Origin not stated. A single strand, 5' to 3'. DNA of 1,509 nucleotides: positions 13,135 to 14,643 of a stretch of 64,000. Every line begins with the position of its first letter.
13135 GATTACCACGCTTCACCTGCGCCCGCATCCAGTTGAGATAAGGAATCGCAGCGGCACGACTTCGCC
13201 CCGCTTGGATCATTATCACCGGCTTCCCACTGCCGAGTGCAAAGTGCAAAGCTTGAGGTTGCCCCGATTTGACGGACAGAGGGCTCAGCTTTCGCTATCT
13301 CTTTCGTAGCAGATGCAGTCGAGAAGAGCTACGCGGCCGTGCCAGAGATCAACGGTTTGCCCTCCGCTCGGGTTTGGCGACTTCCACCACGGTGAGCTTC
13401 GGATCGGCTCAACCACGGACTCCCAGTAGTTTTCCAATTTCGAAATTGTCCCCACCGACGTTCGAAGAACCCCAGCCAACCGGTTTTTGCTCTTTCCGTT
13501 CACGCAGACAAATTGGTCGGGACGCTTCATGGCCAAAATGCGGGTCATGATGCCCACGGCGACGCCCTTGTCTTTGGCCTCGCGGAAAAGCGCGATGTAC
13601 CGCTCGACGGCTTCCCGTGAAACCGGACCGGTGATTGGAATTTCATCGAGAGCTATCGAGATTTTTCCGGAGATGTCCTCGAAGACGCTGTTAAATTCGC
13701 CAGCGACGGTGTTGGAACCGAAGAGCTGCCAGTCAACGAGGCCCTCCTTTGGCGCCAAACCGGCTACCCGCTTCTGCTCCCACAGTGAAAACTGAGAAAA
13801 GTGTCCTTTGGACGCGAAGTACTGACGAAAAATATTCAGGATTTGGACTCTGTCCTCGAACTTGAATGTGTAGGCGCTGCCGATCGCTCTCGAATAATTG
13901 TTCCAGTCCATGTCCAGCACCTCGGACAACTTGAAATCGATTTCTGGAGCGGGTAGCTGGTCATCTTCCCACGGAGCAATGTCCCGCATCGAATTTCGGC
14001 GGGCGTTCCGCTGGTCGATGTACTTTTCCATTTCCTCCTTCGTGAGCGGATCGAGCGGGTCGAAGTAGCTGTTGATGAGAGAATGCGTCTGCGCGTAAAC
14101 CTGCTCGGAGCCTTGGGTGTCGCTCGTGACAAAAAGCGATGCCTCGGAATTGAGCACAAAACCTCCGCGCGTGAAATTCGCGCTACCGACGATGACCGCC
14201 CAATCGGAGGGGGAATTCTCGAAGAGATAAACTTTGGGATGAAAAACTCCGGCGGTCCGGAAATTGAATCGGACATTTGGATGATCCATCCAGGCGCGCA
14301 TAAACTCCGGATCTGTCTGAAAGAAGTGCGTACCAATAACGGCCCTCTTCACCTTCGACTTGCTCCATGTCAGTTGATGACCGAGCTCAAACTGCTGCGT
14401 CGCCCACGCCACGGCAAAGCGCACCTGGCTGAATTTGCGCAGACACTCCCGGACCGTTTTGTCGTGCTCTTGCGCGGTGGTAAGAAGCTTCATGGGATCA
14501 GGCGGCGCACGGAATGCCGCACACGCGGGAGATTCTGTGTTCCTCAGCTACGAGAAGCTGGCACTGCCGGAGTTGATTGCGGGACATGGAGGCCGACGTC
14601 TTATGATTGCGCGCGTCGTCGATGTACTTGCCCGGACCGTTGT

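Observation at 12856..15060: Low-G+C islet at tRNA-Arg(CCU) carrying a coupled two-nuclease operon with no methyltransferase: candidate undescribed defence module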

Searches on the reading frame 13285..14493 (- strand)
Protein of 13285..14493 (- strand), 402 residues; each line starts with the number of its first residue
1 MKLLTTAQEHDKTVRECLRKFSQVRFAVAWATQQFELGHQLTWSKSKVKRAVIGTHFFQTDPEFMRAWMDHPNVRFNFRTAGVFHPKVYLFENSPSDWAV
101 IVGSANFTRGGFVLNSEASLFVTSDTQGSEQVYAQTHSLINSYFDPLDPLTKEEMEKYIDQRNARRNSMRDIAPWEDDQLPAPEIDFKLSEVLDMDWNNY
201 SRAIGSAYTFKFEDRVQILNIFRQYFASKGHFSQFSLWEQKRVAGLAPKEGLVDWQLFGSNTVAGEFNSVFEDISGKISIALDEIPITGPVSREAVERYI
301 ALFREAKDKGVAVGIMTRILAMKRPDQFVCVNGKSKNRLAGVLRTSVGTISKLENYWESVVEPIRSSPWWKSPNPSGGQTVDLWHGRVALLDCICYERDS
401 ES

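Call 4: search_protein_families(library=pfam, proteins=[window:13285-14493:-], max_evalue=1)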
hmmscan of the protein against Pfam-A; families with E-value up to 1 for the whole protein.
window:13285-14493:- (402 aa): 5 families
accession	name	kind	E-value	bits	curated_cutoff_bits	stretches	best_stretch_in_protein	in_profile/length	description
PF13091.12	PLDc_2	-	1.2e-08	35.2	27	1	72-126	69-119/132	PLD-like domain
PF09565.16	RE_NgoFVII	-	0.00017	21.4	23.8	1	83-128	92-137/162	NgoFVII restriction endonuclease N-terminal PLD domain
PF10681.14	Rot1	-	0.03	14.3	23.2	1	42-124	4-84/209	Chaperone for protein-folding within the ER, fungal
PF24274.1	NttE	-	0.074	12.7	27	1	132-165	116-148/284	T2SS substrate NttE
PF14386.11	DUF4417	-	0.11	12.4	28.9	1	46-98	29-82/183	Domain of unknown function (DUF4417)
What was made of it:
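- On PLD-superfamily nucleases (Nuc, BfiI, NgoFVII, SauUSI type): PLDc_2 scores 35.2 bits against a cut-off of 27 (call 4).
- Closest known: BfiI and NgoAVII/NgoFVII. Different: The window copy scores below the RE_NgoFVII cut-off (21.4 against 23.8 bits, call 4).
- PLDc_2 scores above its cut-off (call 4).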

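Call 5: search_protein_families(library=padloc, proteins=[window:13285-14493:-], max_evalue=1)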
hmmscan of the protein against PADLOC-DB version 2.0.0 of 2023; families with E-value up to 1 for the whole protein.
window:13285-14493:- (402 aa): 9 families
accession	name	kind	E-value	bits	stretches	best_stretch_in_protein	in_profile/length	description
PDLC04553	PDC-M27B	-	3e-07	27.5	1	76-158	100-175/635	-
PDLC03829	ZacB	-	1.6e-05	22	1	84-157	297-371/586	-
PDLC02707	PbeA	-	1.9e-05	21.5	1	79-138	132-191/672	PbeA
PDLC02704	PbeA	-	0.00011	18.9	1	74-136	122-186/682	PbeA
PDLC02614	DrmC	-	0.0005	17.9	1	99-125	112-138/153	DrmC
PDLC02703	PbeA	-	0.0031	14.2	1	78-130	133-185/626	PbeA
PDLC02706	PbeA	-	0.028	11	1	80-146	125-191/722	PbeA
PDLC02901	DpdK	-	0.035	11.8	1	77-133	112-163/173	DpdK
PDLC02587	DrmC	-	0.049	10.6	1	74-141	195-257/267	DrmC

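Call 6: search_protein_families(library=ncbifam, proteins=[window:13285-14493:-], max_evalue=1)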
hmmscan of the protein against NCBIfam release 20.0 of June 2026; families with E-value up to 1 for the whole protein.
window:13285-14493:- (402 aa): 2 families
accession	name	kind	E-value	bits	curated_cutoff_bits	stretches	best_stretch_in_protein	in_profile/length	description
NF038319.1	DISARM_DrmC_I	equivalog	0.017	14.6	133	1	44-139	155-234/236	DISARM system phospholipase D-like protein DrmC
NF041068.1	DpdK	equivalog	0.1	12.2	100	1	73-130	106-158/167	phospholipase D-like domain-containing protein DpdK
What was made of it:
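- On Named multi-gene systems with a PLD component (DISARM DrmC, Dpd DpdK, Azaca ZacB, Pbe PbeA, PDC-M27B): NCBIfam DrmC and DpdK score 14.6 and 12.2 bits against cut-offs of 133 and 100 (call 6).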

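Call 7: search_solved_structures(query=window:13285-14493:-, max_evalue=1, show_alignments=2)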
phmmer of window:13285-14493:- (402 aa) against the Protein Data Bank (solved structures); distinct sequences matched with E-value up to 1: 12.
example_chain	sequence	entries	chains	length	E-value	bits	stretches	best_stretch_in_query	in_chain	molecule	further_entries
6een_C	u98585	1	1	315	0.0052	18.9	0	289-318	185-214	Designer Pentatricopeptide Protein dPPR10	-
6een_D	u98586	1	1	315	0.0093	18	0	285-317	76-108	Designer Pentatricopeptide Protein dPPR10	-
6een_A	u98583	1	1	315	0.041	15.9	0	289-317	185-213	Designer Pentatricopeptide Protein dPPR10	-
6een_B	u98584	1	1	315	0.081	14.9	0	287-317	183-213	Designer Pentatricopeptide Protein dPPR10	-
2wce_A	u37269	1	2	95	0.27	13.2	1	211-243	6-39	PROTEIN S100-A12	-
1odb_A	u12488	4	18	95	0.28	13.2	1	211-243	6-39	CALGRANULIN C | PROTEIN S100-A12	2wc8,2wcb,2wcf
6l5d_A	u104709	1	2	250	0.32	13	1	132-202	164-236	Gas vesicle protein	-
2m9g_A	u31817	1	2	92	0.36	12.8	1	211-243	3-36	Protein S100-A12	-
4ozs_A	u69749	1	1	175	0.36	12.8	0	293-317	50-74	Alpha solenoid protein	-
1e8a_A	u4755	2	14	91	0.4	12.7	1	212-243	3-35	S100A12 | CALGRANULIN C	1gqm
9wum_A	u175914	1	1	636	0.73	11.8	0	251-322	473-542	AT5G25930 protein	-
1jds_A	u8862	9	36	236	0.8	11.7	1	29-117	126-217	5'-METHYLTHIOADENOSINE PHOSPHORYLASE | 5'-deoxy-5'-methylthioadenosine phosphorylase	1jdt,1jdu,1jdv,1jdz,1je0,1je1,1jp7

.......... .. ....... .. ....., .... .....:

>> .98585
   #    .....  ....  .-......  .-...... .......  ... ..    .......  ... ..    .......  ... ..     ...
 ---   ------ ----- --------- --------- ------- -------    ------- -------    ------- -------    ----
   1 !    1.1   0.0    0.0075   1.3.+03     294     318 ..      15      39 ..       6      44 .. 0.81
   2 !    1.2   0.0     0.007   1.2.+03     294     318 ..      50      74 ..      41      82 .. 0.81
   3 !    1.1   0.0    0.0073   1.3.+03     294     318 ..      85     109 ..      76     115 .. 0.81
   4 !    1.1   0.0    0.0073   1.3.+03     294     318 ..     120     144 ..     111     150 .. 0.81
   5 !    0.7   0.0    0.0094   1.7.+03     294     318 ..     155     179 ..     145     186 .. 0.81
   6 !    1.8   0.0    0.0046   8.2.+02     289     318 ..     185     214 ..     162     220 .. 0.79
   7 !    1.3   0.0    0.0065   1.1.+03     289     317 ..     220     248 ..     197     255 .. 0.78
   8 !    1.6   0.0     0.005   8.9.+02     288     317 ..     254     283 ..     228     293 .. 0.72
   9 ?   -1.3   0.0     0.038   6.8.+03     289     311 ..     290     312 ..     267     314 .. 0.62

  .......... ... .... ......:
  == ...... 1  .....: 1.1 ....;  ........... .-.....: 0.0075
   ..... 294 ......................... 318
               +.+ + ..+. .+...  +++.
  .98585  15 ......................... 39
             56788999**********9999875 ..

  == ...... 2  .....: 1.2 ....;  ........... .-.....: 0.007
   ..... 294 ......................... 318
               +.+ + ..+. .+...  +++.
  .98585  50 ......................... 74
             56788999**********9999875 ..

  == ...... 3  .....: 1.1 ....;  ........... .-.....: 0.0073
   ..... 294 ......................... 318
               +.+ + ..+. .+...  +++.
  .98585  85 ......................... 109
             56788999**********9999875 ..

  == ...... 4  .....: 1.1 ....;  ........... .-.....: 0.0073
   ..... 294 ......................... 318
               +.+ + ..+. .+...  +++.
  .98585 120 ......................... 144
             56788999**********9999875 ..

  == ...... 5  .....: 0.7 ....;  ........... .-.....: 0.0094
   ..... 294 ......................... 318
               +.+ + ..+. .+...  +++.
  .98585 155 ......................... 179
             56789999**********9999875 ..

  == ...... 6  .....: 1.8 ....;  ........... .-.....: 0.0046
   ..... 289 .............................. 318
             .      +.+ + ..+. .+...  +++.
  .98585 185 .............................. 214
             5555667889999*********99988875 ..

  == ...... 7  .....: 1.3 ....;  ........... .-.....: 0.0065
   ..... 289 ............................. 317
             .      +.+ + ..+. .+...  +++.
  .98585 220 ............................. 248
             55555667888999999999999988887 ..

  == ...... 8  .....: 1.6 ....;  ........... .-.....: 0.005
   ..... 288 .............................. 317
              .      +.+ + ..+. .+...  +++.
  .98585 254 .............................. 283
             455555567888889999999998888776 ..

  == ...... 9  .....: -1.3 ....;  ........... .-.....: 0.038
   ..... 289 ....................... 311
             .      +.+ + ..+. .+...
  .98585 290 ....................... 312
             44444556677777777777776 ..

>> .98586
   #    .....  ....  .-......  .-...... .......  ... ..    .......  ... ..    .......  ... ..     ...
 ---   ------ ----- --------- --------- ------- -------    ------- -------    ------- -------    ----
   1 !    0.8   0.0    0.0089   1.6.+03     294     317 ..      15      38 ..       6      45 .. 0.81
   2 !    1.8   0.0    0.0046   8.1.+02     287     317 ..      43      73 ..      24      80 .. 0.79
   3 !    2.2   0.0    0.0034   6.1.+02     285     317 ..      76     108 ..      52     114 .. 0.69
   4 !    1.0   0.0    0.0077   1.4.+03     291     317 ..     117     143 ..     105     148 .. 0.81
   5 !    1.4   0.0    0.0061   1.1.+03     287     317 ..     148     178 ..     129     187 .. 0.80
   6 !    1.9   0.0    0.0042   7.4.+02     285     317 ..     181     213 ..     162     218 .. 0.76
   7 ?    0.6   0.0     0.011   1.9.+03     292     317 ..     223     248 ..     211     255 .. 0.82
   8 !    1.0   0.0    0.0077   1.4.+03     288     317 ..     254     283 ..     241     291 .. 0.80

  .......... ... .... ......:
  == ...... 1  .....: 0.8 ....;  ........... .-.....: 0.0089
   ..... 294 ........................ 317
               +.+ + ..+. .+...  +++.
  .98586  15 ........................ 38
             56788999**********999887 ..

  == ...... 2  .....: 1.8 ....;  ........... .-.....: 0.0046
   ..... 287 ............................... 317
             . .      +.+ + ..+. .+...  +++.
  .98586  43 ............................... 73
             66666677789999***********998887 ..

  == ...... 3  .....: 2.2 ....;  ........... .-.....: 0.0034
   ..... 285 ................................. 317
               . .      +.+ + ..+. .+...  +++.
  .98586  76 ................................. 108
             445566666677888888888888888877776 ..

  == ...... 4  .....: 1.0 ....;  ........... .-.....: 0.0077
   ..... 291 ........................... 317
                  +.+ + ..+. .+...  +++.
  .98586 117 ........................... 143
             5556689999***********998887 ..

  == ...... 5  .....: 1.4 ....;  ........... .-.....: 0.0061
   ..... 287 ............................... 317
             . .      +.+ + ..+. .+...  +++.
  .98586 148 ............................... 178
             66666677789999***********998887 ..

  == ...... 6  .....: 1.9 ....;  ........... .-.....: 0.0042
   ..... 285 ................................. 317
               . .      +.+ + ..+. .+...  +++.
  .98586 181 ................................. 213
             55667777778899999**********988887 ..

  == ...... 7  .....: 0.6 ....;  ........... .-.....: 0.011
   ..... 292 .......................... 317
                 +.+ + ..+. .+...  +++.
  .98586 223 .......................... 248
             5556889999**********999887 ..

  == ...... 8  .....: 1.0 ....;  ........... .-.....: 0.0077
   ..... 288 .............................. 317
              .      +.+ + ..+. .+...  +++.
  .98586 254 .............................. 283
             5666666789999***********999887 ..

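Call 9: find_homologous_proteins(query=window:13285-14493:-)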
Query window:13285-14493:- (402 aa): 511 proteins with E <= 0.001 among 2573 candidates; the best 120 are listed.
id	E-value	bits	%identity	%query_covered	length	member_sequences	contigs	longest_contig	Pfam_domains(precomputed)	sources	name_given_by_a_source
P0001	1.2e-275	931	100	100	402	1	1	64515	PF13091.13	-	-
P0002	4.4e-71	258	34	99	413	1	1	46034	PF13091.13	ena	-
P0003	4.0e-70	255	36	99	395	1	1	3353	PF13091.13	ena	-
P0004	4.1e-70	255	35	99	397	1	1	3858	PF13091.13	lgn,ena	-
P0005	5.8e-70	254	35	99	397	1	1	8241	PF13091.13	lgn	-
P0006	5.8e-70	254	35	99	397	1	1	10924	PF13091.13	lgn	-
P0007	7.7e-70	254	36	99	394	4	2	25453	PF13091.13,PF09565.17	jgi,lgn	-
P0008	8.3e-70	254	35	99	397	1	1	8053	PF13091.13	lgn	-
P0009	8.8e-70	254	34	99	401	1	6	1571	PF13091.13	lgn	-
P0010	1.4e-69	253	34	99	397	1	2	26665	PF13091.13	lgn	-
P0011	2.1e-69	252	34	100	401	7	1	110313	-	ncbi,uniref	ncbi:hypothetical protein [Janthinobacterium sp. PSPC2-1]|uniref:hypothetical protein n=1 Tax=unclas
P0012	2.1e-69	252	33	99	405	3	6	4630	PF13091.13,PF09565.17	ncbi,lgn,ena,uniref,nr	ncbi:MAG: phospholipase D family protein [Gilliamella sp.]|uniref:phospholipase D family protein n=1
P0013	2.3e-69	252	33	99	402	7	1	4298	PF13091.13,PF09565.17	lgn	-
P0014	2.3e-69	252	34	99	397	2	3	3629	PF13091.13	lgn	-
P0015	2.7e-69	252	34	99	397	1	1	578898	PF13091.13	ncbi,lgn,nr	ncbi:hypothetical protein CSQ90_09005 [Janthinobacterium sp. BJB303]|nr:hypothetical protein CSQ90_0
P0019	6.9e-69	251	36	100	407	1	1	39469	-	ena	-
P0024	1.2e-68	250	36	99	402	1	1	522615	PF13091.13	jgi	jgi:hypothetical protein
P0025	1.2e-68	250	32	99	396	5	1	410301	PF13091.13,PF09565.17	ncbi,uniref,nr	ncbi:hypothetical protein A9257_07370 [Vibrio cyclitrophicus]|uniref:restriction endonuclease PLD do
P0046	2.3e-67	246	37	99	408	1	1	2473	PF13091.13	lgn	-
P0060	1.0e-66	244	37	99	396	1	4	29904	-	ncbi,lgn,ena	-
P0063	1.2e-66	243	34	99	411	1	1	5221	PF13091.13,PF09565.17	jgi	jgi:HKD family nuclease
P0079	2.2e-66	242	34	99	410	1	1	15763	PF28527.1,PF13091.13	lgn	-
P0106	4.2e-65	238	32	99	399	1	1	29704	PF13091.13,PF09565.17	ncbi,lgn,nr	ncbi:MAG: phospholipase D-like domain-containing protein [Leptospira sp.]|nr:phospholipase D-like do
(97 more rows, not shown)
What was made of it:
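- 13285..14493 (-): The 402-aa PLD-nuclease plus alpha-domain protein (whole gene including the stop codon). There are 511 full-length homologues at 32-37% identity (call 9).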

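Call 16: search_solved_structures(query=A1, max_evalue=1, show_alignments=3)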
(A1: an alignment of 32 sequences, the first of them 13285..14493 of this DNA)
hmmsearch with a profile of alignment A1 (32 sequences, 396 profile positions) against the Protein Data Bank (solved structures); distinct sequences matched with E-value up to 1: 6.
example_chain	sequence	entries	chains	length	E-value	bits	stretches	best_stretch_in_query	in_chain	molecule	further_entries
7clg_A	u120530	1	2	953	6.2e-12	48.2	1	6-179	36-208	Putative helicase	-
4rct_A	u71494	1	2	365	7.6e-05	24.9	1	7-151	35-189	Restriction endonuclease R.NgoVII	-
2c1l_A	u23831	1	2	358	0.0018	20.4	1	75-155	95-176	RESTRICTION ENDONUCLEASE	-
6ynx_t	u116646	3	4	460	0.034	16.2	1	175-295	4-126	ATPTT2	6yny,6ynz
9nzg_A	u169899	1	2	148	0.14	14.1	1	112-207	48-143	De novo designed protein, EPIC Q51N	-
6un9_A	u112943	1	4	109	0.79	11.7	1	109-176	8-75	Uncharacterized protein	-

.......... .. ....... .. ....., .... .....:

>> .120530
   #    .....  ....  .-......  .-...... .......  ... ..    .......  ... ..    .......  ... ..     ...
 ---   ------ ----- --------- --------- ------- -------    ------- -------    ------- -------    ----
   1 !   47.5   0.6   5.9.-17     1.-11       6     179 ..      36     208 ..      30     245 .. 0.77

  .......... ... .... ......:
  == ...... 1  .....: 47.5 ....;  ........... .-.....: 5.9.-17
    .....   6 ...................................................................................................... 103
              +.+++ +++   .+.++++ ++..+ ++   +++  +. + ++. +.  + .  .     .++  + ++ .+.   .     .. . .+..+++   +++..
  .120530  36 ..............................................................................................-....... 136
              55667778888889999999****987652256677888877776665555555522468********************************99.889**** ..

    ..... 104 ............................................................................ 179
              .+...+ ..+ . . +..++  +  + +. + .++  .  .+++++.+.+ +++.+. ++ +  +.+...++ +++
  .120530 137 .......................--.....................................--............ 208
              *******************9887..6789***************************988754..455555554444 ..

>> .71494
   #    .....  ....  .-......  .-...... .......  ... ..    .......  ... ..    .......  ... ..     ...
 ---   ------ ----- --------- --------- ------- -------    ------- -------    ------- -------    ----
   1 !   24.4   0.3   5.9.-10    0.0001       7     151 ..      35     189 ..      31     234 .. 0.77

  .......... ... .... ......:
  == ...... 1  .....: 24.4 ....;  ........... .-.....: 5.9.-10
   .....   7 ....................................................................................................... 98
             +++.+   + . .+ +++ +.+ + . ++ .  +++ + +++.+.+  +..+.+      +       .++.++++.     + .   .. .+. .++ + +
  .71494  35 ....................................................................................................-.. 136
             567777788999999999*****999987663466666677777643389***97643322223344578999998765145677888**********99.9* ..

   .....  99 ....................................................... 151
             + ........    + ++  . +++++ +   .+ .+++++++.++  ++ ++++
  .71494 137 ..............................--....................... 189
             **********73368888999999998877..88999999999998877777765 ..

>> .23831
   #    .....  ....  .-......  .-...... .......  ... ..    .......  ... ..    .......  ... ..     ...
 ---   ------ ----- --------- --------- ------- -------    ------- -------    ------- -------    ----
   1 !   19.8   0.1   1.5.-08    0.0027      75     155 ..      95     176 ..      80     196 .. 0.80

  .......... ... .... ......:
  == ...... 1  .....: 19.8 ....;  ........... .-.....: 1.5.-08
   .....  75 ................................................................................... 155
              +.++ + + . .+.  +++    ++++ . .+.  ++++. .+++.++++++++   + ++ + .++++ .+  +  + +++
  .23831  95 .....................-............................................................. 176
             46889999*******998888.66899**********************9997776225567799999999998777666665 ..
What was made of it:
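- On SauUSI-type type IV enzymes: Similarity is confined to SauUSI residues 36-208 (call 16).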

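Call 17: find_related_loci(query=A1, collection=genome_contigs, flank=8000)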
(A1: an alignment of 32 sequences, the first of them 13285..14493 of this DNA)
Query A1 (402 aa) in genome_contigs; peptide patterns used: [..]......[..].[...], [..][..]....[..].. (x = any residue, [..] = any of these).
273 stretches matched a pattern; 241 encode a relative of the query (tblastn E <= 1e-3); the best 80 are kept; 80 distinct loci.
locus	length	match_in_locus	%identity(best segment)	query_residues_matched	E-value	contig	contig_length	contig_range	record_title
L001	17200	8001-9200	33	1-397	4e-75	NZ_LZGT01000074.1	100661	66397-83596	Gilliamella sp. App6-5 Gilliamella_apicola_App6-5_contig7, whole genome shotgun sequence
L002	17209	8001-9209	33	1-398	9e-75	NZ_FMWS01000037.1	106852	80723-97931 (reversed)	Gilliamella bombi isolate 1, whole genome shotgun sequence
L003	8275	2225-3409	36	1-397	2e-74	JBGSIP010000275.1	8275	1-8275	MAG: Planctomycetaceae bacterium isolate JTS-AC134 k141_1513680, whole genome shotgun sequence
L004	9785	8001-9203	33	1-398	8e-74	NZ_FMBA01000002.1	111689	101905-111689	Gilliamella intestini strain R-53144, whole genome shotgun sequence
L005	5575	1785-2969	37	1-397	1e-72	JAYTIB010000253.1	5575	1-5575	MAG: Schlesneria sp. isolate GFS_2625 GFS_2625_252, whole genome shotgun sequence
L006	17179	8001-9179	32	1-397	2e-72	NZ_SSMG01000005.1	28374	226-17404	Photobacterium lucens strain CAIM 1937 M0903A_5, whole genome shotgun sequence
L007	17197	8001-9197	33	1-398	2e-72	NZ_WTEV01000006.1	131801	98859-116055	Gilliamella sp. Pas-s25 NODE_6_length_131801_cov_328.940273, whole genome shotgun sequence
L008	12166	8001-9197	33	1-398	2e-72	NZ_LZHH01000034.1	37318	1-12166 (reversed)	Gilliamella sp. Choc5-1 Gilliamella_apicola_Choc5-1_contig16, whole genome shotgun sequence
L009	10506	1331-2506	35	1-396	2e-72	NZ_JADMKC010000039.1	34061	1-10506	MAG: Thiobacillus sp. isolate MAG_77 NODE_1105_length_34061_cov_90.897989, whole genome shotgun sequence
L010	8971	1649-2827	34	1-397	5e-72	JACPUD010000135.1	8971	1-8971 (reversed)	MAG: Rhodocyclales bacterium isolate NC_groundwater_749_Ag_S-0.1um_64_25 JBCH_GD18_4_SO1_S176_scaffold_687156, whole gen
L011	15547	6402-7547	32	14-397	7e-72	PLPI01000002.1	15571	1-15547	MAG: candidate division FCPU426 bacterium isolate bog_1181 73.20120700_S3D.51_contig_17300, whole genome shotgun sequenc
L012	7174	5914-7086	36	1-397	1e-71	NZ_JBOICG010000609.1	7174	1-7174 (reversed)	MAG: Pseudomonas sp. isolate M3-B3_metawrap_bin.1 k127_19634, whole genome shotgun sequence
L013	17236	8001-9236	35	1-400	4e-71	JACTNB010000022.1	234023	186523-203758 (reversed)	MAG: Planctomycetota bacterium isolate BJ20 scaffold_22, whole genome shotgun sequence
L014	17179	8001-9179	33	1-397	6e-71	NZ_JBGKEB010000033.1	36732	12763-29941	Enterobacter sp. KBR-315C3_2022 ctg_33, whole genome shotgun sequence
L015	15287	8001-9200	35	1-396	3e-71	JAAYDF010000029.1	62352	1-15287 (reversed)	MAG: Phycisphaerae bacterium isolate AS06rmzACSIP_537 62573_AS06, whole genome shotgun sequence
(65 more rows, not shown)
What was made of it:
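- Distribution is patchy: 241 hits among 185,579 species genomes, across bacterial and archaeal phyla (call 17).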

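Call 37: predict_structure(alignment_id=A1)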
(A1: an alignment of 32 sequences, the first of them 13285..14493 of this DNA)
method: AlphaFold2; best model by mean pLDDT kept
length: 402 residues; sequences in the alignment: 32
mean_pLDDT: 86.7   pTM: 0.58
mean pLDDT of the five models: 86.7, 84.8, 84.1, 84.1, 82.9
residues with pLDDT >= 90: 238; 70-90: 118; 50-70: 26; < 50: 20
segments of 3 or more residues with pLDDT < 50: 171-188
pLDDT, mean of each block of 10 residues (from residue 1): 93 95 96 90 94 91 95 90 83 97 88 86 94 96 95 91 72 39 45 90 75 89 94 94 89 83 73 89 95 95 80 88 96 90 89 91 92 82 93 79 37
secondary structure, 60 per line:
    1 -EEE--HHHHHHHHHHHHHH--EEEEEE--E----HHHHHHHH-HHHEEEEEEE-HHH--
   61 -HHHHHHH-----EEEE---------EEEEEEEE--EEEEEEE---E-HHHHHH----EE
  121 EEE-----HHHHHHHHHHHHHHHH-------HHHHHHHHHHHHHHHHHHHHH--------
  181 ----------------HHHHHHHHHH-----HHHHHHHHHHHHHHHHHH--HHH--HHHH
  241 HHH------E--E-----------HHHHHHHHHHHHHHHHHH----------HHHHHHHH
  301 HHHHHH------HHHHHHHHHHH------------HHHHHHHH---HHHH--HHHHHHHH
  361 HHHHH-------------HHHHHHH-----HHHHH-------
elements in order: E2-4 H7-20 E23-28 H36-43 E48-54 H62-68 E74-77 E87-94 E97-103 H109-114 E119-123 H129-144 H152-172 H197-206 H212-229 H237-243 H265-282 H293-306 H313-323 H336-343 H347-350 H353-365 H379-385 H391-395
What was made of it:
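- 13285..14493 (-): The AF2 model has pLDDT 86.7 (call 37).
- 13930..13983 (-): Predicted disordered linker, residues 171-188. pLDDT is below 50 for residues 171-188 (call 37).
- On BfiI / NgoAVII-type type II restriction enzymes: The C-domain is all-alpha, with 11 helices (call 37).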
